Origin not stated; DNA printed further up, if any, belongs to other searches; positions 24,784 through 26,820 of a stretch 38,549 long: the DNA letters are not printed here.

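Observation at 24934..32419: Operon of membrane/zinc-ribbon, helical and cysteine-repeat surface proteins with a duplicated terminal cassette: candidate undescribed envelope or cell-contact system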

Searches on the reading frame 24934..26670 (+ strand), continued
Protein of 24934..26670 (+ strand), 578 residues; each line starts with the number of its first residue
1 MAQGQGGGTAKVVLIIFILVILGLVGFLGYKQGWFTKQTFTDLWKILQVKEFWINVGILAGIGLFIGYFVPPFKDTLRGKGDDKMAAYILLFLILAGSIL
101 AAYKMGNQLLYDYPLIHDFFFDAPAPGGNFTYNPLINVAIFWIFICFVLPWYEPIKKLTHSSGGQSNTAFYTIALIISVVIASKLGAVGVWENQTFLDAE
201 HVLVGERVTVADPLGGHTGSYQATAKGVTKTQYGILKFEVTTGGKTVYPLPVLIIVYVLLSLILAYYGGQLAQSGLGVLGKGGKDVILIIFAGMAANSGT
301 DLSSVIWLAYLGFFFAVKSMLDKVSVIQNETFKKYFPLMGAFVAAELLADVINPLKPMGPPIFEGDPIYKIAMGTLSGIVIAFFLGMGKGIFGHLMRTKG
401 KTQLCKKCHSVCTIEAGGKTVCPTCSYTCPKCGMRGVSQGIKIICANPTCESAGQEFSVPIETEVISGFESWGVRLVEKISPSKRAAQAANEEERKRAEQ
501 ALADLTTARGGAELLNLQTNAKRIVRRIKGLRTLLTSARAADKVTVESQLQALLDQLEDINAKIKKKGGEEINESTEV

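Call 67: predict_structure(alignment_id=A4)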
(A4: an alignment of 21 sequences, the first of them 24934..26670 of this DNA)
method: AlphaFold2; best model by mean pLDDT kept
length: 578 residues; sequences in the alignment: 21
mean_pLDDT: 80.7   pTM: 0.49
mean pLDDT of the five models: 80.7, 80.2, 77.9, 77.8, 77.0
residues with pLDDT >= 90: 83; 70-90: 429; 50-70: 56; < 50: 10
segments of 3 or more residues with pLDDT < 50: 1-5, 388-390
pLDDT, mean of each block of 10 residues (from residue 1): 49 75 79 76 83 89 86 78 77 88 85 79 71 87 87 79 77 87 84 87 90 84 89 93 89 89 76 63 82 90 81 82 80 82 85 69 84 84 61 55 83 80 84 83 82 83 79 72 71 77 73 80 90 90 91 93 86 71
secondary structure, 60 per line:
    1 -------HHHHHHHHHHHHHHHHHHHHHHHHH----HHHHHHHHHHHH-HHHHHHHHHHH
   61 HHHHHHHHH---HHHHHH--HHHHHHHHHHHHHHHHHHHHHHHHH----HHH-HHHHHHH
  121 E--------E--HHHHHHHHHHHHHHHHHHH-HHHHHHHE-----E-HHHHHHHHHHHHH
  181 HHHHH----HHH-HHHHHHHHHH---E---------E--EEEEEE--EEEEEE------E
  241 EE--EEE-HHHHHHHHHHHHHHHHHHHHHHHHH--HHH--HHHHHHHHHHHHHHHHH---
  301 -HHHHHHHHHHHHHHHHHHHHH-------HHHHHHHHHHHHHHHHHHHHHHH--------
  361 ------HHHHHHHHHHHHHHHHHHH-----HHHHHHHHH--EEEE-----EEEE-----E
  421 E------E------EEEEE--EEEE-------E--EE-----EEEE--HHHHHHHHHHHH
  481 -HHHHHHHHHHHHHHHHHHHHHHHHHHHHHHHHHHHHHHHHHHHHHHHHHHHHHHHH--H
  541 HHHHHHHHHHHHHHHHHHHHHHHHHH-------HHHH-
elements in order: H8-32 H37-48 H50-69 H73-78 H81-105 H114-120 H133-151 H153-159 H168-185 H194-203 E220-225 E228-233 E240-242 E245-247 H249-273 H281-297 H302-322 H330-352 H367-385 H391-399 E402-405 E411-414 E435-439 E442-445 E463-466 H469-480 H482-537 H540-566 H574-577
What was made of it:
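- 24934..26670 (+): p578, a polytopic membrane protein. It has a 10-TM domain (nt 24934-26133) with a conserved extracellular beta-hairpin loop (aa ~190-247), two cytoplasmic zinc ribbons (nt 26134-26337) and a coiled-coil tail (nt 26338-26667). AlphaFold2 model with pLDDT 80.7 (call 67).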

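Call 69: fold_search(model_id=the predicted structure, library=pdb)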
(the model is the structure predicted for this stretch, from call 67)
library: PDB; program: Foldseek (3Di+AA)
matches with E <= 10: 53; with E <= 0.001: 0
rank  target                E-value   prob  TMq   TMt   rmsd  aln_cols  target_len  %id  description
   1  3r6n_B                1.8e-01  0.11  0.10  0.12  33.1       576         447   10  Crystal structure of a rigid four spectrin repeat fragment of the human desmoplakin plakin domain (released 2011-05-11)
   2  3r6n_A                9.6e-01  0.08  0.13  0.15  33.2       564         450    9  Crystal structure of a rigid four spectrin repeat fragment of the human desmoplakin plakin domain (released 2011-05-11)
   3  8fnl_A                9.6e-01  0.05  0.08  0.14  22.8       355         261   10  Structure of E138K/Q148K HIV-1 intasome with Dolutegravir bound (released 2023-08-09)
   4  8ywf_R                1.2e+00  0.05  0.08  0.10  28.4       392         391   10  Cryo-EM structure of GLP1 complex bound with Retatrutide (released 2025-04-16)
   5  8fnj_A                1.4e+00  0.04  0.08  0.14  23.2       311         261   11  Structure of E138K/G140A HIV-1 intasome with Dolutegravir bound (released 2023-08-09)
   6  8fnn_A                1.5e+00  0.04  0.09  0.15  22.4       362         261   10  Structure of E138K/G140A/Q148K HIV-1 intasome with Dolutegravir bound (released 2023-08-09)
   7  8fnp_A                1.7e+00  0.03  0.09  0.14  23.4       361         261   10  Structure of E138K/G140S/Q148H HIV-1 intasome with Dolutegravir bound (released 2023-08-09)
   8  8fnh_A                1.7e+00  0.03  0.08  0.14  22.8       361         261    9  Structure of Q148K HIV-1 intasome with Dolutegravir bound (released 2023-08-09)
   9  7kyp_N                2.2e+00  0.07  0.11  0.18  16.5       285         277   14  PsaBC from Streptococcus pneumoniae in complex with Fab (released 2021-08-25)
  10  7vci_I                2.2e+00  0.04  0.11  0.08  18.8       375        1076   12  Structure of Xenopus laevis NPC nuclear ring asymmetric unit (released 2022-02-02)
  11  9e5c_5j               2.9e+00  0.04  0.12  0.07  29.4       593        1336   11  Cryo-EM structure of 96 nm repeat of microtubule doublet from T. brucei flagellum (released 2025-03-12)
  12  9t56_B                3.2e+00  0.54  0.10  0.19  16.1       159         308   12  Cryo-EM structure of ISCro4-DBL-TBL-tDNA-dDNA synaptic complex (released 2026-02-18)
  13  9t56_A                3.3e+00  0.96  0.10  0.18   8.8        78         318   17  Cryo-EM structure of ISCro4-DBL-TBL-tDNA-dDNA synaptic complex (released 2026-02-18)
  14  8jxk_F                3.7e+00  0.47  0.11  0.40  16.8       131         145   16  Crystal Structure of Rv0047c from Mycobacterium tuberculosis (released 2024-07-03)
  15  7mdx_A                3.7e+00  0.07  0.07  0.10  15.3       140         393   15  LolCDE nucleotide-free (released 2021-08-11)
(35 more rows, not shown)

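Call 73: find_encoding_contigs(protein=P0021, flank=8000, max_places=2)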
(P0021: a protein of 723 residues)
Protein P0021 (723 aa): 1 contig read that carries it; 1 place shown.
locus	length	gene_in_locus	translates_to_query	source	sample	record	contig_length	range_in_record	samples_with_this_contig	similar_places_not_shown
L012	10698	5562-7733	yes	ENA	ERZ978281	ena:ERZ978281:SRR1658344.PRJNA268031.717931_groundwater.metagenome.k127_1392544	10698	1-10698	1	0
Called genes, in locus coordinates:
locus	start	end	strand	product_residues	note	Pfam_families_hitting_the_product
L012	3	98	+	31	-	?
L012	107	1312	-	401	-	PF01970:TctA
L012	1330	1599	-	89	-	-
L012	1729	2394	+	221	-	-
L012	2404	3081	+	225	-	-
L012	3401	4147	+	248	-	-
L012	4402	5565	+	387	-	PF01637:ATPase_2 (weak), PF13191:AAA_16, PF13401:AAA_22 (faint)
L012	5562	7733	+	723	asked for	-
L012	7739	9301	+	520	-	-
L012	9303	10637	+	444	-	-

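Call 74: find_encoding_contigs(protein=P0007, flank=8000, max_places=2)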
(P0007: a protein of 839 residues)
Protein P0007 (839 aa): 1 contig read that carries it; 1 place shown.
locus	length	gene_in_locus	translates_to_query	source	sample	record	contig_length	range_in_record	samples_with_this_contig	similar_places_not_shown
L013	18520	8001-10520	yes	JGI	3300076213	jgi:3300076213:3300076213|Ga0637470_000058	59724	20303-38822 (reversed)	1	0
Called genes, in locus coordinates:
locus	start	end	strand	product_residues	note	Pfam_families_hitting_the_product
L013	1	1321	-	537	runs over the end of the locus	PF00118:Cpn60_TCP1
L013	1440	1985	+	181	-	-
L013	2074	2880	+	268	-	PF13483:Lactamase_B_3 (weak), PF12706:Lactamase_B_2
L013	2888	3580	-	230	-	PF09419:PGP_phosphatase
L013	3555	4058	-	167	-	-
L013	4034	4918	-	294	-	PF06550:SPP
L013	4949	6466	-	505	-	PF01935:DUF87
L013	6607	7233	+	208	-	PF00702:Hydrolase, PF13419:HAD_2, PF13242:Hydrolase_like (weak)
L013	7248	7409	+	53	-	-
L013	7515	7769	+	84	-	PF01247:Ribosomal_L35Ae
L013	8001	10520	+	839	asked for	-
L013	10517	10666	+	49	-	-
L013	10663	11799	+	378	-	-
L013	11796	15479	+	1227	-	PF00691:OmpA (faint), PF00024:PAN_1 (weak), PF23597:KIAA0319_N (faint), PF14295:PAN_4 (faint)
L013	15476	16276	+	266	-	-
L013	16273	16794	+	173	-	-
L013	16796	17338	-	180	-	-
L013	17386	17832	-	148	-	-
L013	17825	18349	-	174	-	PF01909:NTP_transf_2, PF18765:Polbeta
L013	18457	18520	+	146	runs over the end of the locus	PF01090:Ribosomal_S19e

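Call 88: search_protein_families(library=padloc, proteins=[window:24934-26670:+], max_evalue=0.01)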
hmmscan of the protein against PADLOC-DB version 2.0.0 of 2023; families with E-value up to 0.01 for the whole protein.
window:24934-26670:+ (578 aa): 0 families

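Call 89: search_protein_families(library=phrogs, proteins=[window:24934-26670:+], max_evalue=0.01)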
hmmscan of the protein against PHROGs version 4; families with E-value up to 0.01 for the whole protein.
window:24934-26670:+ (578 aa): 0 families

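Call 91: find_encoding_contigs(protein=P0024, flank=8000, max_places=2)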
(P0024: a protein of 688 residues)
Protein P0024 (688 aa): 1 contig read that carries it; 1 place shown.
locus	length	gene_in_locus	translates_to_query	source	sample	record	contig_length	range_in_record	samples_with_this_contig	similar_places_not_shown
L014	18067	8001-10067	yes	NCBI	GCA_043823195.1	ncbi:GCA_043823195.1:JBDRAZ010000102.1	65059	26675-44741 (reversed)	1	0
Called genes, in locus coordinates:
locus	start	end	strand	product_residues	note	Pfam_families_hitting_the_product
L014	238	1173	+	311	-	PF04014:MazE_antitoxin (weak)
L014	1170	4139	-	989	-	-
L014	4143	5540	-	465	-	PF00365:PFK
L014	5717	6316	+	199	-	PF00069:Pkinase, PF01636:APH (faint), PF06293:Kdo (weak), PF01163:RIO1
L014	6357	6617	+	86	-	PF01247:Ribosomal_L35Ae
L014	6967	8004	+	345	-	PF13173:AAA_14 (faint)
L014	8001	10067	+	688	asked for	-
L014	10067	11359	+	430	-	-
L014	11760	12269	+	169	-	PF12802:MarR_2 (weak)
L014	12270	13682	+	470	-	-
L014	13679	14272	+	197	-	-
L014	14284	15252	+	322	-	-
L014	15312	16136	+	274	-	-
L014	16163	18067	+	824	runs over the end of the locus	-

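Call 92: find_encoding_contigs(protein=P0014, flank=8000, max_places=2)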
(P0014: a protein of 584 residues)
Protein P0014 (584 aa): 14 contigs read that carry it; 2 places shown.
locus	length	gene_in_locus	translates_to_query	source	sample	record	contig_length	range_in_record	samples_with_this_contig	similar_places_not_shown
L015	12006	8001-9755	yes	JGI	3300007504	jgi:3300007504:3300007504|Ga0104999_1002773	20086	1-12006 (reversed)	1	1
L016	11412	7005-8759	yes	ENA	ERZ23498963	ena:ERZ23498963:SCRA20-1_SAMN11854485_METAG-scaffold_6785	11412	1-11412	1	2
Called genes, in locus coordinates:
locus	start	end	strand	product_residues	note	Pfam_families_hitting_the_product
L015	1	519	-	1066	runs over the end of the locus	PF13091:PLDc_2, PF00270:DEAD (faint), PF04851:ResIII (weak), PF00176:SNF2-rel_dom, PF00271:Helicase_C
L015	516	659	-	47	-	-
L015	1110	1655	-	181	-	-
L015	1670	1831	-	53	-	-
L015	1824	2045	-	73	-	-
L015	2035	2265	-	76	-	-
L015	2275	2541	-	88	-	-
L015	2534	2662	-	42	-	-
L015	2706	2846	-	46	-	PF01402:RHH_1 (weak), PF07878:RHH_5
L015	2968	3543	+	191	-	-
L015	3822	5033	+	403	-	PF01970:TctA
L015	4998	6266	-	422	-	-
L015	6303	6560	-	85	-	PF01247:Ribosomal_L35Ae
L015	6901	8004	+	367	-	PF01637:ATPase_2 (weak), PF13173:AAA_14 (faint)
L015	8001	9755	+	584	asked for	-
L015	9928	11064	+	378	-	-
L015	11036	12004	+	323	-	?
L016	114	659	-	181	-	-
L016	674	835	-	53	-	-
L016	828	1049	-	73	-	-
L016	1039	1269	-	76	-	-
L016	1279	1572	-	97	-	-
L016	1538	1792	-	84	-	-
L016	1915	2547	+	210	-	-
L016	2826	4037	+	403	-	PF01970:TctA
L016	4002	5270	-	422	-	-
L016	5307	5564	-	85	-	PF01247:Ribosomal_L35Ae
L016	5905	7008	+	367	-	PF01637:ATPase_2 (weak), PF13173:AAA_14 (faint)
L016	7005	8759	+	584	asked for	-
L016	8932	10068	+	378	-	-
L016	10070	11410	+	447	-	?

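Call 95: search_protein_families(library=pfam, proteins=[L016:10070-11410:+, L014:12270-13682:+, L013:11796-15479:+, L009:12995-16621:+, L011:12988-14649:+, L006:12930-14861:+, L016:5905-7008:+, L014:6967-8004:+, L009:17840-19270:+, L009:16608-17801:+], max_evalue=0.01)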
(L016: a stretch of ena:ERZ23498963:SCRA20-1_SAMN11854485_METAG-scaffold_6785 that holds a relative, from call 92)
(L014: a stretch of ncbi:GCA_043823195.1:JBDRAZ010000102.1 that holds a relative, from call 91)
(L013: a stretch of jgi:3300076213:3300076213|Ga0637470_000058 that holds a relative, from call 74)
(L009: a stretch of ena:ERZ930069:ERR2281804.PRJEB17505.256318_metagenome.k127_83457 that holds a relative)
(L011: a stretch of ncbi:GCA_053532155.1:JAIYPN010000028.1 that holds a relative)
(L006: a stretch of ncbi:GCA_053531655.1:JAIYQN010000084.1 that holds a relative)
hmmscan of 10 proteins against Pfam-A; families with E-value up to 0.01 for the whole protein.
L016:10070-11410:+ (447 aa): 1 family
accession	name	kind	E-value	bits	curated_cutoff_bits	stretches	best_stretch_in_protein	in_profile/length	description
PF01832.25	Glucosaminidase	-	2.4e-11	44.8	30.2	1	235-362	12-122/123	Mannosyl-glycoprotein endo-beta-N-acetylglucosaminidase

L014:12270-13682:+ (470 aa): 0 families

L013:11796-15479:+ (1227 aa): 4 families
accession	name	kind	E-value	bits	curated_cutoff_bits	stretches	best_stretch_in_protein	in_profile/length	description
PF00024.32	PAN_1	-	2.1e-21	76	21.4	3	691-747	3-58/76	PAN domain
PF14295.12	PAN_4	-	2.2e-14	53.7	27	1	1050-1090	1-49/51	PAN domain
PF23597.1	KIAA0319_N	-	2.7e-06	27.5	27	0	705-735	24-54/85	Dyslexia-associated protein KIAA0319 N-terminal domain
PF00691.25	OmpA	-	1.1e-05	26.1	27.2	1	350-421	19-87/98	OmpA family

L009:12995-16621:+ (1208 aa): 3 families
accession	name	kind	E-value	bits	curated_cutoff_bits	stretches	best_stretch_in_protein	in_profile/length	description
PF00024.32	PAN_1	-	5.4e-12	45.8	21.4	2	378-433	3-58/76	PAN domain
PF14295.12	PAN_4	-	0.00023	21.6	27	1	395-424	16-48/51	PAN domain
PF08276.17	PAN_2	-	0.0043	17.6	21.1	1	383-428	13-61/67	PAN-like domain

L011:12988-14649:+ (553 aa): 1 family
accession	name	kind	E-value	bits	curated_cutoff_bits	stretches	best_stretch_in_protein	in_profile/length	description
PF14351.11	DUF4401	-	0.002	18.1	30.4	1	6-150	92-238/307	Domain of unknown function (DUF4401)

L006:12930-14861:+ (643 aa): 0 families

L016:5905-7008:+ (367 aa): 4 families
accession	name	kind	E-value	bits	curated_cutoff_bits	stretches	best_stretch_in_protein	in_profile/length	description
PF01637.24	ATPase_2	-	6.3e-07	29.9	33.2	1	29-238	17-219/225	ATPase domain predominantly from Archaea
PF13173.12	AAA_14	-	1.4e-06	28.8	27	1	36-101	6-74/129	AAA domain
PF01047.28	MarR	-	0.00045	20.5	24.6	1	291-334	6-49/59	MarR family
PF13401.12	AAA_22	-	0.0024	18.6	27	0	34-170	7-110/130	AAA domain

L014:6967-8004:+ (345 aa): 6 families
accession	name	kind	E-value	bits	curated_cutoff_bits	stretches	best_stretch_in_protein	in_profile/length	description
PF13173.12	AAA_14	-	2e-06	28.3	27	1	15-58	4-47/129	AAA domain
PF00931.28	NB-ARC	-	8.1e-05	22.4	23.5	1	97-220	65-185/248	NB-ARC domain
PF13401.12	AAA_22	-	0.0006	20.6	27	1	13-162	5-115/130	AAA domain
PF01637.24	ATPase_2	-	0.0013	19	33.2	1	7-159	11-141/225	ATPase domain predominantly from Archaea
PF13412.12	HTH_24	-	0.0022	18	21.9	1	275-312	6-43/48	Winged helix-turn-helix DNA-binding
PF05729.18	NACHT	-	0.0028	18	26.7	0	79-201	34-161/167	NACHT domain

L009:17840-19270:+ (476 aa): 0 families

L009:16608-17801:+ (397 aa): 0 families
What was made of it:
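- On PAN/Apple domain (Pfam PF00024): Orthologues in L009 and L013 carry 2-3 or more PAN domains (call 95).
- Closest known: Myxococcus xanthus TraA/TraB outer-membrane-exchange receptor. Same: One relative, L013, has an OmpA-like domain (call 95).
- In distant lineages an ATPase_2/AAA_14 plus wHTH gene overlaps the start of the p578-like gene (calls 73, 91, 92 and 95). The ATPase of distant loci carries a wHTH and looks regulatory (call 95).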

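Call 103: fold_search(model_id=the predicted structure, library=viral)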
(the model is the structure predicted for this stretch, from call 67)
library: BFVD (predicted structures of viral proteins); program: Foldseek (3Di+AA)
matches with E <= 10: 103; with E <= 0.001: 0
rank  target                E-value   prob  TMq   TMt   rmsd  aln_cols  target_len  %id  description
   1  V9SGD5                1.0e-01  0.21  0.15  0.12  38.5       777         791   11  Uncharacterized protein [Tunisvirus fontaine2]
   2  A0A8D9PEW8            3.0e-01  0.10  0.09  0.09  27.7       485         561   10  Uncharacterized protein [Bacteriophage sp.]
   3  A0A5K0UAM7            3.6e-01  0.04  0.09  0.05  51.6       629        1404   12  Uncharacterized protein [Yasminevirus sp. GU-2018]
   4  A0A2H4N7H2            5.1e-01  0.04  0.06  0.06  25.4       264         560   15  (no name in the UniProt tables at hand)
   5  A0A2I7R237            7.2e-01  0.05  0.09  0.06  42.8       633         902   10  (no name in the UniProt tables at hand)
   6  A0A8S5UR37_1          8.8e-01  0.03  0.09  0.05  41.4       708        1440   10  Uncharacterized protein [Podoviridae sp. ctQyH19]
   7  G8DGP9                8.8e-01  0.02  0.07  0.07  48.3       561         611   13  (no name in the UniProt tables at hand)
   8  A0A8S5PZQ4            9.8e-01  0.03  0.08  0.09  33.4       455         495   13  RNA polymerase (Fragment) [Podoviridae sp. ctIlO27]
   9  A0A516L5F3            1.0e+00  0.06  0.11  0.10  30.9       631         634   11  (no name in the UniProt tables at hand)
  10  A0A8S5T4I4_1          1.2e+00  0.02  0.07  0.04  55.3       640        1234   11  Tape measure protein N-terminal domain-containing protein [Siphoviridae sp. ctn8e14]
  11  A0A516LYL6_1          1.3e+00  0.08  0.12  0.05  33.7       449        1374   11  (no name in the UniProt tables at hand)
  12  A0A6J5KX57            1.5e+00  0.03  0.11  0.08  42.7       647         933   11  Transglycosylase SLT domain-containing protein [uncultured Caudovirales phage]
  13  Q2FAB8                1.6e+00  0.08  0.08  0.19  28.4       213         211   13  RhUS1 [Rhesus cytomegalovirus (strain 68-1)]
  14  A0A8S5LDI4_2          1.9e+00  0.01  0.06  0.04  23.8       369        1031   10  Leucine-rich repeat protein [Siphoviridae sp. ctCCX1]
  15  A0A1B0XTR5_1          2.0e+00  0.04  0.13  0.10  40.8       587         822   13  (no name in the UniProt tables at hand)
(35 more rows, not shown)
